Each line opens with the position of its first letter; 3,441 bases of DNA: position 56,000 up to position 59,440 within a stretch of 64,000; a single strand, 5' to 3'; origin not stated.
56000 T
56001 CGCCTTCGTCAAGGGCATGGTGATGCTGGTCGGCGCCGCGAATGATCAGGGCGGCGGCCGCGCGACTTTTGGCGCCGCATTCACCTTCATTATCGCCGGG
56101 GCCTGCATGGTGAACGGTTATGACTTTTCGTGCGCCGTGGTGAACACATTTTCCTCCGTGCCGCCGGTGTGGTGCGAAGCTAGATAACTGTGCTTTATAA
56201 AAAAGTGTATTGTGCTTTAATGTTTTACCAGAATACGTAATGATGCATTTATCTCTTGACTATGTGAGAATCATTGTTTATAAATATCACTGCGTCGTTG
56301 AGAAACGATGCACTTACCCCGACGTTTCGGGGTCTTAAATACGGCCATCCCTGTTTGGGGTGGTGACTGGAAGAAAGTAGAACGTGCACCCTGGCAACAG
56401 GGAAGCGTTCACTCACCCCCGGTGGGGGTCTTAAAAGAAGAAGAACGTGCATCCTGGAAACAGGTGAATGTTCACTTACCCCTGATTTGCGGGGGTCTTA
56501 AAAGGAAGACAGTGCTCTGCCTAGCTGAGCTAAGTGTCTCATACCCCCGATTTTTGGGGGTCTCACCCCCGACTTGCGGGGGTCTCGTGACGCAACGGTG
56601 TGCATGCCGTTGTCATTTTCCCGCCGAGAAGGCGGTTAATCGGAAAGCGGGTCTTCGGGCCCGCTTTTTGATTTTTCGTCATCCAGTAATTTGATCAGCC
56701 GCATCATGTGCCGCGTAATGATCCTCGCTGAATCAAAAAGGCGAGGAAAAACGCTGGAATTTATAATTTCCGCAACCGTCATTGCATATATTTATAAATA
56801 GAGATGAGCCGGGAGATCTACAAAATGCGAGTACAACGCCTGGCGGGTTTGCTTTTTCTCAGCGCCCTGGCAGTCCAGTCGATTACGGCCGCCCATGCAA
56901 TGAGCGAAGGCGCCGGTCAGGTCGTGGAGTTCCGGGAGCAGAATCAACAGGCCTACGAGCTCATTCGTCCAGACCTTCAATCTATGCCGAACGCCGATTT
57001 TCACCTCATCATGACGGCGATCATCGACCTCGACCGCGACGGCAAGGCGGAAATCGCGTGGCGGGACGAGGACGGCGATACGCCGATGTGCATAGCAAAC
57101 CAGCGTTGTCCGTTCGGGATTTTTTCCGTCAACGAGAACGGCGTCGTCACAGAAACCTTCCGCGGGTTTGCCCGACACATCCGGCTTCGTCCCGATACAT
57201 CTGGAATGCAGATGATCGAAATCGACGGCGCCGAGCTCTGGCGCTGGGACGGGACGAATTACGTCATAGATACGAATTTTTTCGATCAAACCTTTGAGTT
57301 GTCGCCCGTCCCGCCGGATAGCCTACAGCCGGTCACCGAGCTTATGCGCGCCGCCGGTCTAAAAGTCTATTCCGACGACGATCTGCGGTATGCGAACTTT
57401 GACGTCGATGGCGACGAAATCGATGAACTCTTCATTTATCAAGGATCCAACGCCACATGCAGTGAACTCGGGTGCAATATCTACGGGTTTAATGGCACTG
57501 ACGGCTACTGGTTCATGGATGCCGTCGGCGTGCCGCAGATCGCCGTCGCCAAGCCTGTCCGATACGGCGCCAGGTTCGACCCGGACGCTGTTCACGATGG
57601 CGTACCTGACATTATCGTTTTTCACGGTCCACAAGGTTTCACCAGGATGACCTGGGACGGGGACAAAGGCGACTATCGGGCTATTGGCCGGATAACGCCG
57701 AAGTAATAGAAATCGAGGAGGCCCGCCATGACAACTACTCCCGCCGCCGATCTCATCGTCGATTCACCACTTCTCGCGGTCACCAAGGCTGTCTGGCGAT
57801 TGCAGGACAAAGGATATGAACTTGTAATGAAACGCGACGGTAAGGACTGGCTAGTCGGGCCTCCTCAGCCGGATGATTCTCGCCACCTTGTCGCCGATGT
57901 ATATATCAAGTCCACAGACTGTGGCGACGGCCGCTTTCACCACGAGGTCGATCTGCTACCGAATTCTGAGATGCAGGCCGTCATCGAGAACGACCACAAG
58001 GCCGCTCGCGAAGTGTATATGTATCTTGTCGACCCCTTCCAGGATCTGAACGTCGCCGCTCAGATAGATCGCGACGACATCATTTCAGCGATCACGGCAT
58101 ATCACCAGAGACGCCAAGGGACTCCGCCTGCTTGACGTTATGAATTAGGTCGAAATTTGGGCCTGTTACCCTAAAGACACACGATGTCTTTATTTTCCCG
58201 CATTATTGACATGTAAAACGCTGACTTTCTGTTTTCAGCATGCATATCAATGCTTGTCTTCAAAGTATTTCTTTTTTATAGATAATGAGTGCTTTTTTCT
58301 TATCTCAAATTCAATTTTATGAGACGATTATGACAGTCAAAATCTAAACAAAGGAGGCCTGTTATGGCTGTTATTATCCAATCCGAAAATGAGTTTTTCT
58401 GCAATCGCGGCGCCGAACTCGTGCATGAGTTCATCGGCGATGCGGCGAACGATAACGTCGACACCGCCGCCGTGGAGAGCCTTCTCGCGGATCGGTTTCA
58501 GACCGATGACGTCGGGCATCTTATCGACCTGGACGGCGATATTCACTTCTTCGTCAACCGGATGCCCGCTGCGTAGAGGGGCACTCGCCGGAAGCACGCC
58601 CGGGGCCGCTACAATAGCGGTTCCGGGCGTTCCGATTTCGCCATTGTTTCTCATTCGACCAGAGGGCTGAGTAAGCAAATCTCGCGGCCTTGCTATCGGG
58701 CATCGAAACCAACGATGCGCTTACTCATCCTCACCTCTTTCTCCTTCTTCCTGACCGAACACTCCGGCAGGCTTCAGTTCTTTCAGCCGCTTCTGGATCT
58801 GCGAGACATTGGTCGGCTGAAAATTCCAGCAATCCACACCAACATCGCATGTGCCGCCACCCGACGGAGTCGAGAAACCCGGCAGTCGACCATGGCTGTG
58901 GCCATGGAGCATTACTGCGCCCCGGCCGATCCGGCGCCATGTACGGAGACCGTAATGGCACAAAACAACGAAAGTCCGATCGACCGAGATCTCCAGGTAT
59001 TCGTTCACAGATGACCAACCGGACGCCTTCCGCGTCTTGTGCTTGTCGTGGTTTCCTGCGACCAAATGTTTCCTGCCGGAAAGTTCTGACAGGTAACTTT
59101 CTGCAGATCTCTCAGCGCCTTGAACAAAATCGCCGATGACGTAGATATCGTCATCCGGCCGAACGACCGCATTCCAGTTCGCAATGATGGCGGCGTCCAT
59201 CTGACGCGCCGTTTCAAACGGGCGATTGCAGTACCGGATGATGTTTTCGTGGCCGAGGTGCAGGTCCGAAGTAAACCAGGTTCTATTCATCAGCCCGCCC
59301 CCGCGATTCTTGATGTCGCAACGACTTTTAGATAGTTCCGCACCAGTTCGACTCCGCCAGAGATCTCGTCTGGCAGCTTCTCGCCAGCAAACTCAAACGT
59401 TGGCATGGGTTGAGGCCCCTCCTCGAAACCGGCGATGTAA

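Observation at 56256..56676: Orphan promoter-to-terminator locus encoding a modular RNA of tandem two-hairpin units (candidate novel ncRNA in a defence island)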

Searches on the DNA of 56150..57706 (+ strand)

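Call 4: search_rna_families(source=window, start=56150, end=56850, threshold=evalue, max_evalue=10, show_alignments=3)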
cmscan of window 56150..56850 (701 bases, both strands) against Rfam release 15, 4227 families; matches with E-value up to 10: 9.
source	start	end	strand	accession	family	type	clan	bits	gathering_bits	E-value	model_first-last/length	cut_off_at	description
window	56634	56728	-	RF02029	sraA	Gene; sRNA;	-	18.1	56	5.2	1-95/95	no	sraA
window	56396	56483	-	RF00076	mir-181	Gene; miRNA;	-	17.3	45.5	1.1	1-83/83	no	mir-181 microRNA precursor family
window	56637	56769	-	RF02376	antisense_SR1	Gene; sRNA;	-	16.7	45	0.84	1-210/210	no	SR1 sRNA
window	56256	56334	+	RF01848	ACEA_U3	Gene; snRNA; snoRNA; CD-box;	CL00100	16.6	55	0.86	1-209/209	no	ACEA small nucleolar RNA U3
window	56550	56677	+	RF03094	LAGLIDADG-2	Gene; sRNA;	-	15.9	94.9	2.1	1-128/128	no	LAGLIDADG-2 RNA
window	56314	56376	+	RF02991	GP20-a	Cis-reg;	-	15.8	47.2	6.6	1-97/97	no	GP20-a RNA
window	56536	56608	-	RF03541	Flavi_ISFV_xrRNA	Cis-reg;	-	13.2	50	5.2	1-89/89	no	Insect-specific Flavivirus exoribonuclease-resistant RNA element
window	56465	56549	-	RF01234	SNORA47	Gene; snRNA; snoRNA; HACA-box;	-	12.3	45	7.5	1-138/138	no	Small nucleolar RNA SNORA47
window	56563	56672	+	RF02423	Bp1_781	Gene; sRNA;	-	9.5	80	6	1-230/230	no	Burkholderia sRNA Bp1_Cand871_SIPHT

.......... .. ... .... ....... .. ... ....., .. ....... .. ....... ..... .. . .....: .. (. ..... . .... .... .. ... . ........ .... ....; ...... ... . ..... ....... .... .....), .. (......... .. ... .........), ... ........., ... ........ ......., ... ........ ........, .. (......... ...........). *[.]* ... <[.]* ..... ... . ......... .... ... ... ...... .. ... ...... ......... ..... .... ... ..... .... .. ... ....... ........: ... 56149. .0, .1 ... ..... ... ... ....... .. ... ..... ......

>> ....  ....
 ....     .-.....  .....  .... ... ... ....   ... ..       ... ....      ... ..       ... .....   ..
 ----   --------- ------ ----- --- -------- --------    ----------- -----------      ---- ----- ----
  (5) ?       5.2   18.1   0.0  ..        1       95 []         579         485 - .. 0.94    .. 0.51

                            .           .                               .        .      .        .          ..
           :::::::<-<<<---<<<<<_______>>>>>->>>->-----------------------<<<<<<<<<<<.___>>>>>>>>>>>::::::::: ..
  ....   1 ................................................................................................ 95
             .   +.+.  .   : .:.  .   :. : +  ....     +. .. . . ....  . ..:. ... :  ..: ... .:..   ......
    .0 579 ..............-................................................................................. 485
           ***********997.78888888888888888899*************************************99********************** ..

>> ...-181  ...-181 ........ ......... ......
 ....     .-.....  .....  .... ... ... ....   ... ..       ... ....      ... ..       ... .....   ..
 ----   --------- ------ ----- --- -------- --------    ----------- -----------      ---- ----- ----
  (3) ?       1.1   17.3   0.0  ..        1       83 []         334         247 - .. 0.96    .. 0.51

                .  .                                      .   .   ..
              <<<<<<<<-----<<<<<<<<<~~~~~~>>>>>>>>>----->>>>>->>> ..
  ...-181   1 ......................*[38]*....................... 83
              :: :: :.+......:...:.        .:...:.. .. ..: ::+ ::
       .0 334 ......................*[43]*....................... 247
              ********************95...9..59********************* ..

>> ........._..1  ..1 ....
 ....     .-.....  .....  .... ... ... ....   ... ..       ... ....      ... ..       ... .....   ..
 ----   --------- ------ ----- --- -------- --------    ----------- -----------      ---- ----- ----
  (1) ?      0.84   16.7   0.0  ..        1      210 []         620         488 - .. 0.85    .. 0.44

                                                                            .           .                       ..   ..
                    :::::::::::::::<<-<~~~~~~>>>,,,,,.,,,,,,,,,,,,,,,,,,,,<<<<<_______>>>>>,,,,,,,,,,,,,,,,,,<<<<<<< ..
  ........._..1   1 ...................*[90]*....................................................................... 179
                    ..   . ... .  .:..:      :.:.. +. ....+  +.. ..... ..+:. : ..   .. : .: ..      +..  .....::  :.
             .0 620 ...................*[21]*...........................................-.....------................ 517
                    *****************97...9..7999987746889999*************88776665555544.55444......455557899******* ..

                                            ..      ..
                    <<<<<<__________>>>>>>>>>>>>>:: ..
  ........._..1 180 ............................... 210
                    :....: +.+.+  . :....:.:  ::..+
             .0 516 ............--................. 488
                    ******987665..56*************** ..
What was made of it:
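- On Any Rfam 15 family: With permissive filters on 56150-56850, the best hits score 9-18 bits against thresholds of 45-95 (call 4).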

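Call 5: search_dna_similar(query=window:56188-56803:+, collection=ecoli_genomes, mode=near)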
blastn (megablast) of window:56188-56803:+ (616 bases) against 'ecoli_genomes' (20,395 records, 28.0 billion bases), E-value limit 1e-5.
No match.

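Call 14: search_dna_similar(query=window:56250-56690:+, collection=plasmids, mode=distant, max_evalue=0.001)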
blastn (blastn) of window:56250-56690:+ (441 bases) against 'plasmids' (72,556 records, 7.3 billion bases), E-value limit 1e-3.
No match.

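Call 15: search_dna_similar(query=window:56250-56690:+, collection=phages, mode=distant, max_evalue=0.001)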
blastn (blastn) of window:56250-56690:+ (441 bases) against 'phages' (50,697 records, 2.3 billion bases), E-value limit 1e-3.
No match.

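Call 16: search_dna_similar(query=window:56250-56690:+, collection=ecoli_genomes, mode=distant, max_evalue=0.001)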
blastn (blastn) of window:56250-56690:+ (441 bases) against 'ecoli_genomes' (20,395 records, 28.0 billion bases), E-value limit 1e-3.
No match.
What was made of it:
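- Tried and rejected: BLASTN, near and distant, against E. coli genomes, plasmids and phages gave no match (calls 5, 14-16).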

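Call 80: search_rna_families(source=L007, start=9400, end=10020, threshold=evalue, max_evalue=1)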
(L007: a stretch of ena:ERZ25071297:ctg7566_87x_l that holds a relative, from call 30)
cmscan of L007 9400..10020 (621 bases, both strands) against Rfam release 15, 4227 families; matches with E-value up to 1: 2.
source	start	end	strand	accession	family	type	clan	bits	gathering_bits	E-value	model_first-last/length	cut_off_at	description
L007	9691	9839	+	RF02423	Bp1_781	Gene; sRNA;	-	16.3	80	0.064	1-230/230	no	Burkholderia sRNA Bp1_Cand871_SIPHT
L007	9624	9683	+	RF03036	osmY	Gene; sRNA;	-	15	46.9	0.98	1-72/72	no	osmY RNA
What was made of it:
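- On Any Rfam 15 family: The result is the same for L007 (call 80).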

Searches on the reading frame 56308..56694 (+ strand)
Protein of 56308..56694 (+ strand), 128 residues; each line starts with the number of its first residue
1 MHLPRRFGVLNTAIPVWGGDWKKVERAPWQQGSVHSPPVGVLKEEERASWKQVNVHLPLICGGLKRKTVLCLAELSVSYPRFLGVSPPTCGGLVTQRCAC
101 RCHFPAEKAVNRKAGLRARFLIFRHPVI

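Call 9: search_protein_families(library=pfam, proteins=[window:56308-56694:+], max_evalue=0.01)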
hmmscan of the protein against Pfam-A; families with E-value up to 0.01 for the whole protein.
window:56308-56694:+ (128 aa): 0 families

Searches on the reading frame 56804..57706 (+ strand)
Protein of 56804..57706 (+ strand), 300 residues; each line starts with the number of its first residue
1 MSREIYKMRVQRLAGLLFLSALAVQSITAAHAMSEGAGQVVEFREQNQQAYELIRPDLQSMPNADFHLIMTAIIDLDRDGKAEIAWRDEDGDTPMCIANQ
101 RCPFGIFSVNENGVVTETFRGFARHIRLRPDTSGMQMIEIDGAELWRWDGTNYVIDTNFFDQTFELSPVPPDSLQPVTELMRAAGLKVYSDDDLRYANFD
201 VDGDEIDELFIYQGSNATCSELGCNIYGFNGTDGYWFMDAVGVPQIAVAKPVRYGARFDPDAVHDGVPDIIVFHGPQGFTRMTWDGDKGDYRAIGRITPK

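Call 9: search_protein_families(library=pfam, proteins=[window:56804-57706:+], max_evalue=0.01)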
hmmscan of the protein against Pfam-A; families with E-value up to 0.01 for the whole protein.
window:56804-57706:+ (300 aa): 0 families

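Call 21: find_encoding_contigs(protein=window:56804-57706:+, flank=10000, max_places=10)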
Protein window:56804-57706:+ (300 aa): no gene with exactly this product is on record in the collection.

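Call 22: find_encoding_contigs(protein=window:56825-57706:+, flank=10000, max_places=10)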
Protein window:56825-57706:+ (293 aa): no gene with exactly this product is on record in the collection.

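Call 29: find_homologous_proteins(query=window:56825-57706:+)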
Query window:56825-57706:+ (293 aa): 2 proteins with E <= 0.001 among 1290 candidates.
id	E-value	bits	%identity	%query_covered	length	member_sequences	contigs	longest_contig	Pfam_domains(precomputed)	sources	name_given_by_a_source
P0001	1.2e-200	683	100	100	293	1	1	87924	-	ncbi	ncbi:MAG: hypothetical protein ACFE0S_00340 [Rhodospirillales bacterium]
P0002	1.5e-158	545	78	100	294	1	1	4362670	-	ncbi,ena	-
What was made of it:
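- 56825..57706 (+): Downstream gene: a 293-aa protein with an N-terminal signal-peptide-like sequence. It matches no known family. Only 2 sequences exist among 5.8 billion (call 29).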

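Call 30: find_encoding_contigs(protein=P0002, flank=10000, max_places=10)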
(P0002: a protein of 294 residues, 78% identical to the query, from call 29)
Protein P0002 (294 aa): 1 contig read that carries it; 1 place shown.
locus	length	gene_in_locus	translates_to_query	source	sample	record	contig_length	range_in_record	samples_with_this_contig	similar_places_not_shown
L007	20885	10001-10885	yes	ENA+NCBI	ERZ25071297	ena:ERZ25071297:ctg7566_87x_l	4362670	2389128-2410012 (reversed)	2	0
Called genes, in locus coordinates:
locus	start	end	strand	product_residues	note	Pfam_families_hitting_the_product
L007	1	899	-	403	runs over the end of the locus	PF10544:T5orf172, PF13455:MUG113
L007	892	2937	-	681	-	PF00270:DEAD (faint), PF09373:PMBR (weak)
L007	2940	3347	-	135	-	-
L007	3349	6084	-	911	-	PF20464:MmeI_N, PF20465:MmeI_hel, PF20473:MmeI_Mtase, PF20466:MmeI_TRD, PF20467:MmeI_C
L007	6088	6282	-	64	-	PF12728:HTH_17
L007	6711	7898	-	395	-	-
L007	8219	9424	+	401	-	-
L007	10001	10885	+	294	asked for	-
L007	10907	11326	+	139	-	-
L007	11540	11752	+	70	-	-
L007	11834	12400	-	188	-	PF00149:Metallophos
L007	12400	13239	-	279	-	-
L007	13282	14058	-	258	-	PF00149:Metallophos, PF12850:Metallophos_2 (faint)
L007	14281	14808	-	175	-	PF05443:ROS_MUCR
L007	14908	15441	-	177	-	-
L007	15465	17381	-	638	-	-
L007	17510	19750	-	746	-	PF00023:Ank (faint), PF13637:Ank_4 (faint), PF13606:Ank_3 (faint), PF13857:Ank_5 (faint), PF12796:Ank_2 (weak)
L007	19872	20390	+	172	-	-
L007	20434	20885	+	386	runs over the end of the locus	-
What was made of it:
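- Tried and rejected: The second locus came from a protein homology search on the downstream gene (calls 29, 30).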

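Call 31: find_encoding_contigs(protein=P0001, flank=10000, max_places=10)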
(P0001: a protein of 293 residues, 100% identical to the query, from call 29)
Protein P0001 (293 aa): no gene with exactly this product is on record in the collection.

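Call 41: search_protein_families(library=ncbifam, proteins=[window:56825-57706:+], max_evalue=0.01)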
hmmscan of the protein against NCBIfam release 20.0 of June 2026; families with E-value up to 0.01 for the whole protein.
window:56825-57706:+ (293 aa): 0 families

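Call 42: search_protein_families(library=phrogs, proteins=[window:56825-57706:+], max_evalue=0.01)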
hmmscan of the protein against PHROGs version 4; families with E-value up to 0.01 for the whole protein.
window:56825-57706:+ (293 aa): 1 family
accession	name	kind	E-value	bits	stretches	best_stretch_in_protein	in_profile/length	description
phrog_21939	-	unknown function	0.008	17.5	0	240-292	28-81/100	-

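Call 55: search_protein_families(library=padloc, proteins=[window:56825-57706:+], max_evalue=0.01)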
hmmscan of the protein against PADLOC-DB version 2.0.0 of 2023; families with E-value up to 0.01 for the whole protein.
window:56825-57706:+ (293 aa): 0 families

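Call 78: list_cluster_members(proteins=[P0002, P0001, P0124, P0125])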
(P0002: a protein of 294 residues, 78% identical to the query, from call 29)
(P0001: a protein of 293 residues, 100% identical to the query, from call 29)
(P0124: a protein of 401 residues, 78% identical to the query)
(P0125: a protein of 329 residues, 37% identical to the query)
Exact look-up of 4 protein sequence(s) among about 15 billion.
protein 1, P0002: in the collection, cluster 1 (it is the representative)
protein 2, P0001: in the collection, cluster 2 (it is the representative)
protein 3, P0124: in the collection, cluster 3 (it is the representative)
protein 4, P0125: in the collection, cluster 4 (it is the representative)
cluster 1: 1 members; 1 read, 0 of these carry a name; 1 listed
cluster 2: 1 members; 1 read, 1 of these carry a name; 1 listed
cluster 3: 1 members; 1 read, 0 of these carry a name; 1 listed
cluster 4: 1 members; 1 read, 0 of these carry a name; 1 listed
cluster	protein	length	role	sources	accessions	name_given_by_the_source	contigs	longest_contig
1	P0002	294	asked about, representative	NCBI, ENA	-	-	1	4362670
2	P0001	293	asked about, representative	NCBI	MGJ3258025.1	MAG: hypothetical protein ACFE0S_00340 [Rhodospirillales bacterium]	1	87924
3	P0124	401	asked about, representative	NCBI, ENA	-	-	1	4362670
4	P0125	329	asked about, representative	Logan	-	-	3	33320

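Call 93: search_solved_structures(query=window:56825-57706:+, max_evalue=1)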
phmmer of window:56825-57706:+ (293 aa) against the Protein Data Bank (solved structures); distinct sequences matched with E-value up to 1: 0.

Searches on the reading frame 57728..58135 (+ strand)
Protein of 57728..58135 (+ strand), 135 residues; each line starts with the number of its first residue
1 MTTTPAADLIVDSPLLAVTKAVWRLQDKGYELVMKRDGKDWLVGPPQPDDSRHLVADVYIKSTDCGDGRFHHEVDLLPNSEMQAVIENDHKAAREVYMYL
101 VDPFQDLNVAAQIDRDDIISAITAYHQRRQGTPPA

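Call 9: search_protein_families(library=pfam, proteins=[window:57728-58135:+], max_evalue=0.01)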
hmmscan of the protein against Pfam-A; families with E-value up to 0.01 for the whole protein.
window:57728-58135:+ (135 aa): 0 families

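Call 23: find_encoding_contigs(protein=window:57728-58135:+, flank=10000, max_places=10)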
Protein window:57728-58135:+ (135 aa): no gene with exactly this product is on record in the collection.
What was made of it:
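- Tried and rejected: Exact look-ups of the window's own proteins failed (calls 21-23, 31).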

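Call 41: search_protein_families(library=ncbifam, proteins=[window:57728-58135:+], max_evalue=0.01)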
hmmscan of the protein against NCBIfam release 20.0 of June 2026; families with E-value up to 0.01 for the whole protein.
window:57728-58135:+ (135 aa): 0 families

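Call 42: search_protein_families(library=phrogs, proteins=[window:57728-58135:+], max_evalue=0.01)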
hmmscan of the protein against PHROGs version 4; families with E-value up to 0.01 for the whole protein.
window:57728-58135:+ (135 aa): 0 families

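Call 55: search_protein_families(library=padloc, proteins=[window:57728-58135:+], max_evalue=0.01)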
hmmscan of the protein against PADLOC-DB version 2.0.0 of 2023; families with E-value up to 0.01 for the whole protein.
window:57728-58135:+ (135 aa): 0 families

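Call 92: search_solved_structures(query=window:57728-58135:+, max_evalue=1)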
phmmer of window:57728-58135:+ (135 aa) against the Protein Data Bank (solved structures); distinct sequences matched with E-value up to 1: 8.
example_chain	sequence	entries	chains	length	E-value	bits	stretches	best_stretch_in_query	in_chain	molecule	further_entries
6ft6_MM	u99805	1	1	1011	0.57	13.6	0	70-119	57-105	ATP-dependent RNA helicase DOB1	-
4u4c_A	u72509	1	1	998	0.57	13.6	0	70-119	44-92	ATP-dependent RNA helicase DOB1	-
5ooq_A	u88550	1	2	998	0.57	13.6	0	70-119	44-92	ATP-dependent RNA helicase DOB1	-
2xgj_A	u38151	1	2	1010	0.58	13.6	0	70-119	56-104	ATP-DEPENDENT RNA HELICASE DOB1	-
6fsz_MM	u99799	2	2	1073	0.59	13.5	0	70-119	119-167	ATP-dependent RNA helicase DOB1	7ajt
4qu4_A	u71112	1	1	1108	0.59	13.5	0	70-119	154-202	ATP-dependent RNA helicase DOB1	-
6lqs_M4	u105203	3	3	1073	0.6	13.5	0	70-119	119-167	ATP-dependent RNA helicase DOB1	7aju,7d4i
4xgt_A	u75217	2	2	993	0.94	12.9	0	70-119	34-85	FRQ-interacting RNA helicase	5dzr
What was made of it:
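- On Type III TA antitoxin (ToxI-like): The 293-aa and 135-aa downstream proteins have no hits in Pfam, NCBIfam, PHROGs or PADLOC, nor in PDB sequences (calls 9, 41, 42, 55, 92, 93).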

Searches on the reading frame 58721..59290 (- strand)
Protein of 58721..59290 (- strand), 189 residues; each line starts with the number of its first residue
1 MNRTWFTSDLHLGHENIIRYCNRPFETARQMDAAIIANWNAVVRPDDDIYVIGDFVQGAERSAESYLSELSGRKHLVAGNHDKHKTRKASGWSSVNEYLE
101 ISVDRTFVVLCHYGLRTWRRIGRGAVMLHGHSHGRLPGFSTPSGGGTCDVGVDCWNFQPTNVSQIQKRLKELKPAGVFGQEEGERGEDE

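Call 11: search_protein_families(library=pfam, proteins=[window:58721-59290:-], max_evalue=0.001)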
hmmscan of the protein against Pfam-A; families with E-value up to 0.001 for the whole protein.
window:58721-59290:- (189 aa): 2 families
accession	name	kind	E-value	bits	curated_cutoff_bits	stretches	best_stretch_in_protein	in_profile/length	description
PF00149.33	Metallophos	-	4e-07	31.1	21.5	1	3-124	2-148/191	Calcineurin-like phosphoesterase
PF12850.12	Metallophos_2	-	3.1e-05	24.5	27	1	8-134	7-118/154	Calcineurin-like phosphoesterase superfamily domain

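Call 55: search_protein_families(library=padloc, proteins=[window:58721-59290:-], max_evalue=0.01)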
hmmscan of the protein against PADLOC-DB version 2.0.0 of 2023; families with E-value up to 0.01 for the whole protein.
window:58721-59290:- (189 aa): 0 families
